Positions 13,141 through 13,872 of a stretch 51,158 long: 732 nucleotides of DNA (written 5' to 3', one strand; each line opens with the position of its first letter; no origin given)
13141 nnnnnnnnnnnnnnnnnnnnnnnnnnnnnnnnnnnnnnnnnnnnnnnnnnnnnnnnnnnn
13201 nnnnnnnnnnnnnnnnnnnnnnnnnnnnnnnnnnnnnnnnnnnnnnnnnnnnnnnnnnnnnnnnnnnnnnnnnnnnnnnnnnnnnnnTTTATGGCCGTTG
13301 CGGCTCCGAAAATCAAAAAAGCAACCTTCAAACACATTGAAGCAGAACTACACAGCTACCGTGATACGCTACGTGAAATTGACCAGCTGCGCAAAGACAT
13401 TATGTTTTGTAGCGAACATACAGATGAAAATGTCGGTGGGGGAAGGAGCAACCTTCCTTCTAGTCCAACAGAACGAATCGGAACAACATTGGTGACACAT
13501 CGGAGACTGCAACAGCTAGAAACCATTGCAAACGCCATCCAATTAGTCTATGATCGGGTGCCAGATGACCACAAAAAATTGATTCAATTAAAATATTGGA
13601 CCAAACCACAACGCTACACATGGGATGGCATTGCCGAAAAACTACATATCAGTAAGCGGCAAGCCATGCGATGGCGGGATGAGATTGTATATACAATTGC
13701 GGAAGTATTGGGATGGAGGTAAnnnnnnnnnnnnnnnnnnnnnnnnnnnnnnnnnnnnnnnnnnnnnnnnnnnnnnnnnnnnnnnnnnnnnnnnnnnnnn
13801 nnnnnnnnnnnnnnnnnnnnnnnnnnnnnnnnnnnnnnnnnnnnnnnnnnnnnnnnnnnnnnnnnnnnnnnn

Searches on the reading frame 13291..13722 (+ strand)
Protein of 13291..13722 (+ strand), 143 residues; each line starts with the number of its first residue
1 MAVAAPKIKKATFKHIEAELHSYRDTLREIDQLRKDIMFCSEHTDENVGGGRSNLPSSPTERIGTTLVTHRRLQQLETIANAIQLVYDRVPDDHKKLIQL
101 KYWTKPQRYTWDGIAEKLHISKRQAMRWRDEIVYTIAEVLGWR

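Call 11: search_protein_families(library=pfam, proteins=[window:13291-13722:+], max_evalue=0.01)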
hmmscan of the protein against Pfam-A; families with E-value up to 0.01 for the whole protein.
window:13291-13722:+ (143 aa): 1 family
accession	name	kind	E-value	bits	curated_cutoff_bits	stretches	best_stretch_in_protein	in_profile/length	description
PF13384.12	HTH_23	-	0.00025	21.2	24.6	1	107-130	16-39/50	Homeodomain-like domain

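Call 34: find_related_loci(query=window:13291-13722:+, collection=viral_contigs, flank=10000)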
Query window:13291-13722:+ (143 aa) in viral_contigs; peptide patterns used: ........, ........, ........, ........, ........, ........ (x = any residue, [..] = any of these).
71 stretches matched a pattern; 53 encode a relative of the query (tblastn E <= 1e-3); 53 distinct loci.
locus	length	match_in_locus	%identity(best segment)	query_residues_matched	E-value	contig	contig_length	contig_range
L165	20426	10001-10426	82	2-143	2e-80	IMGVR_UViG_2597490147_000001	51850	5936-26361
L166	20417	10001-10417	79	4-142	3e-76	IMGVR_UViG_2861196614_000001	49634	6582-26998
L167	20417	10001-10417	70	5-143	4e-67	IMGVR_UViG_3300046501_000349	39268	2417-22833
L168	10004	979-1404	65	1-143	6e-62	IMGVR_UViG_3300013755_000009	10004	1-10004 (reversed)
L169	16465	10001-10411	64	7-143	2e-58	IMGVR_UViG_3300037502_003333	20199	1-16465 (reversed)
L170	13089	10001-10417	60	3-141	1e-57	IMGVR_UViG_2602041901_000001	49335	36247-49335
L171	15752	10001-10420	59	4-143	2e-55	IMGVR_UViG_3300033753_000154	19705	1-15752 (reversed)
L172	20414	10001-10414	62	7-143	4e-54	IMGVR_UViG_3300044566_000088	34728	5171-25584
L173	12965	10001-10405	58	7-141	5e-53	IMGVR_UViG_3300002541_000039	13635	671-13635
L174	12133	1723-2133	55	7-143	3e-51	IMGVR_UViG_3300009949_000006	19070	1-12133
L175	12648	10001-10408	57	7-141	2e-50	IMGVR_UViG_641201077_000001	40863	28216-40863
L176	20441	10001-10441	55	1-143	9e-50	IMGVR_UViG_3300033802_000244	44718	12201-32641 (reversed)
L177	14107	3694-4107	52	7-143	9e-50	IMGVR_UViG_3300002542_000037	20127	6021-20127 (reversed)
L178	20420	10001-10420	54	5-143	1e-49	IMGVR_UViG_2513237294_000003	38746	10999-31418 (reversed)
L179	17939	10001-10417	53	4-142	3e-49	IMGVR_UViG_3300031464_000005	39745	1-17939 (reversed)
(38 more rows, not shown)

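Call 85: search_protein_families(library=ncbifam, proteins=[window:13291-13722:+], max_evalue=0.01)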
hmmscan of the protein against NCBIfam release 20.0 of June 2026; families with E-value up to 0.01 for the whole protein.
window:13291-13722:+ (143 aa): 3 families
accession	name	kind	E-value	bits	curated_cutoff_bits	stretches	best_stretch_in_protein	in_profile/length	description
TIGR01636.1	phage_rinA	subfamily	5.2e-31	107.6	31.9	1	8-141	1-133/134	phage transcriptional regulator, RinA family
TIGR02937.1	sigma70-ECF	superfamily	0.0066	16.1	42.9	1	42-130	85-155/165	sigma-70 family RNA polymerase sigma factor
TIGR03042.1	PS_II_psbQ_bact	equivalog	0.007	16.2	106.9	0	57-109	20-70/142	photosystem II protein PsbQ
